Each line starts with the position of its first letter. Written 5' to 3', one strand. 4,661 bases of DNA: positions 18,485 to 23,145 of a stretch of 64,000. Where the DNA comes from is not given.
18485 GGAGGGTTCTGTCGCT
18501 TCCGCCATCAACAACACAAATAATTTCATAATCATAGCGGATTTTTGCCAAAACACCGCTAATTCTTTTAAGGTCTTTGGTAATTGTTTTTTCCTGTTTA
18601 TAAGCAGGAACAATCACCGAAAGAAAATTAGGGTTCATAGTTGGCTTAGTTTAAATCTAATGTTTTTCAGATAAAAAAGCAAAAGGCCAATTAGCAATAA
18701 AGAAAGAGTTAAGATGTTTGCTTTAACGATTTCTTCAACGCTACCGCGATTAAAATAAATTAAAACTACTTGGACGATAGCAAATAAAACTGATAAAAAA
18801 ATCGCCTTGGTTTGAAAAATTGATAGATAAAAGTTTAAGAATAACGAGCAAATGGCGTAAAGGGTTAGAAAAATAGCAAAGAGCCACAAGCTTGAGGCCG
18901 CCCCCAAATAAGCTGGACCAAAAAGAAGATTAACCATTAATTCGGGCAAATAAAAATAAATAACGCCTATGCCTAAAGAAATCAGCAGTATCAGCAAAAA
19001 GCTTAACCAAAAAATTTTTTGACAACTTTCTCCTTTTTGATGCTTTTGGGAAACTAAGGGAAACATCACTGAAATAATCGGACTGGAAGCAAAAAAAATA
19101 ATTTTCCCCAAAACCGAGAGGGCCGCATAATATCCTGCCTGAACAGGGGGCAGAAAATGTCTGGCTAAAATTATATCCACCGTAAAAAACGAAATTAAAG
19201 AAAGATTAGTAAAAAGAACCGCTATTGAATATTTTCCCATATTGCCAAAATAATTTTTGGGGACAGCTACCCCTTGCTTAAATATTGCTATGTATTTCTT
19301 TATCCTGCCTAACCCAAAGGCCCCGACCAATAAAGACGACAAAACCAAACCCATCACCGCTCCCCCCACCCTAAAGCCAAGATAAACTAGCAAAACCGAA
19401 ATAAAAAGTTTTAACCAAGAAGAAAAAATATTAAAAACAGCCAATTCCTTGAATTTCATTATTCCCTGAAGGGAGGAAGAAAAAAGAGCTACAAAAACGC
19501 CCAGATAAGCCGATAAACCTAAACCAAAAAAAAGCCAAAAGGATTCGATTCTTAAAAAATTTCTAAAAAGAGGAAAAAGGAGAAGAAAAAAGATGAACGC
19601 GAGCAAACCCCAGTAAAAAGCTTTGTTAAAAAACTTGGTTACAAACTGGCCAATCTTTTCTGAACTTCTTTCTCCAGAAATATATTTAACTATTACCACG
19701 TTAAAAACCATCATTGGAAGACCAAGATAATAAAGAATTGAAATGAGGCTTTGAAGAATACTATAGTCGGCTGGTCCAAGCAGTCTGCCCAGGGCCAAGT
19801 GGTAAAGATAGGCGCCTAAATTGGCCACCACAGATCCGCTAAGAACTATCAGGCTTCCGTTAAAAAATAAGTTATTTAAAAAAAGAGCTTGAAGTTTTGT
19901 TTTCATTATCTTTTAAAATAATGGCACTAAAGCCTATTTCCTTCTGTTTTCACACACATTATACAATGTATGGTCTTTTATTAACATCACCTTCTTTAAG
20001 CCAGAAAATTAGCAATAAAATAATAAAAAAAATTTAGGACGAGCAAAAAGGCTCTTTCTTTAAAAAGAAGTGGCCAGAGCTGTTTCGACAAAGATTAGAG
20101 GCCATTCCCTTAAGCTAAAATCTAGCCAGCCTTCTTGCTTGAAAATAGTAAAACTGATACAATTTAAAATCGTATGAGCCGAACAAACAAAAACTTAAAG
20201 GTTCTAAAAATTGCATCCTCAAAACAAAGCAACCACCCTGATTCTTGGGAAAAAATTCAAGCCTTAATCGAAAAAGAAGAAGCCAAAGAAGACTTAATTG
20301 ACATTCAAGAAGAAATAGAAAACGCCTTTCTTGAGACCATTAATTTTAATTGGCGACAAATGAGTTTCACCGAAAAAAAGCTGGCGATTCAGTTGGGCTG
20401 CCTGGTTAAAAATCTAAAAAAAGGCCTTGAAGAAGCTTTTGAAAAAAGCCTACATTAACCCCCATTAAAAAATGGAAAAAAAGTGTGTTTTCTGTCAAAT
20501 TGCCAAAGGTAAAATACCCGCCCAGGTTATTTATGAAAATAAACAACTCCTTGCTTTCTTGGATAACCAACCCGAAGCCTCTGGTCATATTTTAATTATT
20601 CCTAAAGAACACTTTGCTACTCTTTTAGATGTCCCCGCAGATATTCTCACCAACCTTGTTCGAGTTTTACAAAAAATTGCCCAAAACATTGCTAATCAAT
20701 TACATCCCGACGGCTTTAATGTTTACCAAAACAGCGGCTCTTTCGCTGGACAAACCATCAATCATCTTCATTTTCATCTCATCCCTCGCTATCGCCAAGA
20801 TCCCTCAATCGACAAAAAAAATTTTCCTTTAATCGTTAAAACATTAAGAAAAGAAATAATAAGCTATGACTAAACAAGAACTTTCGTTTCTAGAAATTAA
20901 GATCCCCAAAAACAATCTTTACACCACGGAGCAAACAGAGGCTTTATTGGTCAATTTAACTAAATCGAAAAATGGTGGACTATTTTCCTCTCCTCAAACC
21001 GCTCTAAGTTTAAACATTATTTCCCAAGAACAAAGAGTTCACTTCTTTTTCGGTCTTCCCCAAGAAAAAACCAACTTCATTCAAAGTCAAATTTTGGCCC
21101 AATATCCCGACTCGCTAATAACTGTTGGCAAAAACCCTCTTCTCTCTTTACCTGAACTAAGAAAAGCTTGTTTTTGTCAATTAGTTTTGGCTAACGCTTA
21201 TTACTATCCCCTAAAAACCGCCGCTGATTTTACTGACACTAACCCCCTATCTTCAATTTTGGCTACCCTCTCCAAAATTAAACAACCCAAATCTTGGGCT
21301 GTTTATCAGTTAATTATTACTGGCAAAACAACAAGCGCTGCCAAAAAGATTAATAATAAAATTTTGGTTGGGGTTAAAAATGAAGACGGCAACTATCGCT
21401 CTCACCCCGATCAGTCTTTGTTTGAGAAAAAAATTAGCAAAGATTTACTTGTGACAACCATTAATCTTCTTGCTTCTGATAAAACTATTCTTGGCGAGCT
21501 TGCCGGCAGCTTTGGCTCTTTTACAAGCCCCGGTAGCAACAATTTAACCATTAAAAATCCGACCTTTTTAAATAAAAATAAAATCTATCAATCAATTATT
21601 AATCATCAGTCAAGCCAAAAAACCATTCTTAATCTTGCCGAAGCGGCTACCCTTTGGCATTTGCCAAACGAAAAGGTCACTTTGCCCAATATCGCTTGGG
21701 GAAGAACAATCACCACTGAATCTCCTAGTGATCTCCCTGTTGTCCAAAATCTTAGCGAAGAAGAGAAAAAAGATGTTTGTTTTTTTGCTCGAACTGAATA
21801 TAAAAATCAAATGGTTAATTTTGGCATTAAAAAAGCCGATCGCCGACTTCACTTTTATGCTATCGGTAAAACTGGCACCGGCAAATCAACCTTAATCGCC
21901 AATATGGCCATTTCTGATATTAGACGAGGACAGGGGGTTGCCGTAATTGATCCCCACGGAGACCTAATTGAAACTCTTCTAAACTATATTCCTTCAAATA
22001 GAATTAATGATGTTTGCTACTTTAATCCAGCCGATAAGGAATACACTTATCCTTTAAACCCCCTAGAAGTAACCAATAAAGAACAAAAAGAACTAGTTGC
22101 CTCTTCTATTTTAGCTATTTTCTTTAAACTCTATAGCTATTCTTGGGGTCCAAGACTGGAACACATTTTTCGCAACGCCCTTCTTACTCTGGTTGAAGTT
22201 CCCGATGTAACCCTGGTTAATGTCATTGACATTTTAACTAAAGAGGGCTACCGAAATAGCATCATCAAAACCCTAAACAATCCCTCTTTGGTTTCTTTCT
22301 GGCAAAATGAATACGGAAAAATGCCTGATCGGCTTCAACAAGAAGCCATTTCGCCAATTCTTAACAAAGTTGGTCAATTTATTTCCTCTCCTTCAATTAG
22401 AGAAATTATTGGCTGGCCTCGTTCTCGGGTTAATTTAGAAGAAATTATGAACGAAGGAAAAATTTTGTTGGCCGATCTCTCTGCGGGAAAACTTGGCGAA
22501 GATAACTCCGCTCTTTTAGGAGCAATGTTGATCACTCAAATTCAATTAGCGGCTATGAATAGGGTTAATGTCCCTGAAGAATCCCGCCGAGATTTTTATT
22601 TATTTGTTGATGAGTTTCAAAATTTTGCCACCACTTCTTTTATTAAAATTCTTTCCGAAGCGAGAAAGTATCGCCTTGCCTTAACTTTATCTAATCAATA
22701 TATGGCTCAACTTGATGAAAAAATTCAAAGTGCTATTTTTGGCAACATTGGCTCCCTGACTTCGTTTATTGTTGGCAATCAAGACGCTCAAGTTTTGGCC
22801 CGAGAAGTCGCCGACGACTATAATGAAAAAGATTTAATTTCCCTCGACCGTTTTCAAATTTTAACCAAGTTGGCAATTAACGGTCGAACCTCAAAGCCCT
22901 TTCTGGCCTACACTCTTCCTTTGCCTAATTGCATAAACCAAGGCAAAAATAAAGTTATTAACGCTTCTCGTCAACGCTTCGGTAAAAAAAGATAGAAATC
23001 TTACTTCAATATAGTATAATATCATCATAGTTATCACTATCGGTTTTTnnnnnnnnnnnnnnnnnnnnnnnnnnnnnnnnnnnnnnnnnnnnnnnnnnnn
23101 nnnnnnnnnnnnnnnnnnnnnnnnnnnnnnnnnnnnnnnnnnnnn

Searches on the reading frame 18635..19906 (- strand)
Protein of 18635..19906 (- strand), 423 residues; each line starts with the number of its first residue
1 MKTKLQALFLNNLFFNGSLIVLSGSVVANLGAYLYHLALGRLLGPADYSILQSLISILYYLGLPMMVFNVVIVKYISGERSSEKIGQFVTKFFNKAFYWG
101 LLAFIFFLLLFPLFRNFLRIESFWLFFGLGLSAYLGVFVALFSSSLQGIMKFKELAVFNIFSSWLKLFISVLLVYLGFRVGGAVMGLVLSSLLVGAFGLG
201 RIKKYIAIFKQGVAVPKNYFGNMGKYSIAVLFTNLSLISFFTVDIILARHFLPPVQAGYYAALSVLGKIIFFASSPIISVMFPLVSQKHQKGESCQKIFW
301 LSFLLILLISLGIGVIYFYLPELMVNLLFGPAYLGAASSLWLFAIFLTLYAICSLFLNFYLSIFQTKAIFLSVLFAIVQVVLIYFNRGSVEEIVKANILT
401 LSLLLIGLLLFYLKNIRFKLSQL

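Call 46: search_protein_families(library=pfam, proteins=[window:18635-19906:-], max_evalue=0.0001)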
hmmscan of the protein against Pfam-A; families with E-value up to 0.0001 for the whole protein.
window:18635-19906:- (423 aa): 2 families
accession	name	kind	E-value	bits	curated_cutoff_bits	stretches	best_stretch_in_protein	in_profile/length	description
PF01943.22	Polysacc_synt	-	2.2e-13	50.7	28.2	1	17-287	4-272/274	Polysaccharide biosynthesis protein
PF13440.11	Polysacc_synt_3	-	1.6e-10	41.1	23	1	39-336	2-291/293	Polysaccharide biosynthesis protein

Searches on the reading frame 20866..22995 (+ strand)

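Call 46: search_protein_families(library=pfam, proteins=[window:20866-22995:+], max_evalue=0.0001)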
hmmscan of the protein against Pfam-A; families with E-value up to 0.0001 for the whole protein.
window:20866-22995:+ (709 aa): 4 families
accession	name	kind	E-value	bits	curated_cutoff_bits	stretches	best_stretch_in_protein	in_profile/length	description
PF10412.15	TrwB_AAD_bind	-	1.5e-10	41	20.5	1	322-628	10-298/387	Type IV secretion-system coupling protein DNA-binding domain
PF01935.23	DUF87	-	5e-05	23.9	23.2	0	329-397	25-103/220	Helicase HerA, central domain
PF12846.13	AAA_10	-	6e-05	22.7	27.5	0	326-460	20-152/362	AAA-like domain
PF12696.13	TraG-D_C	-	7.1e-05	23.2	22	0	577-648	2-75/126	TraM recognition site of TraD and TraG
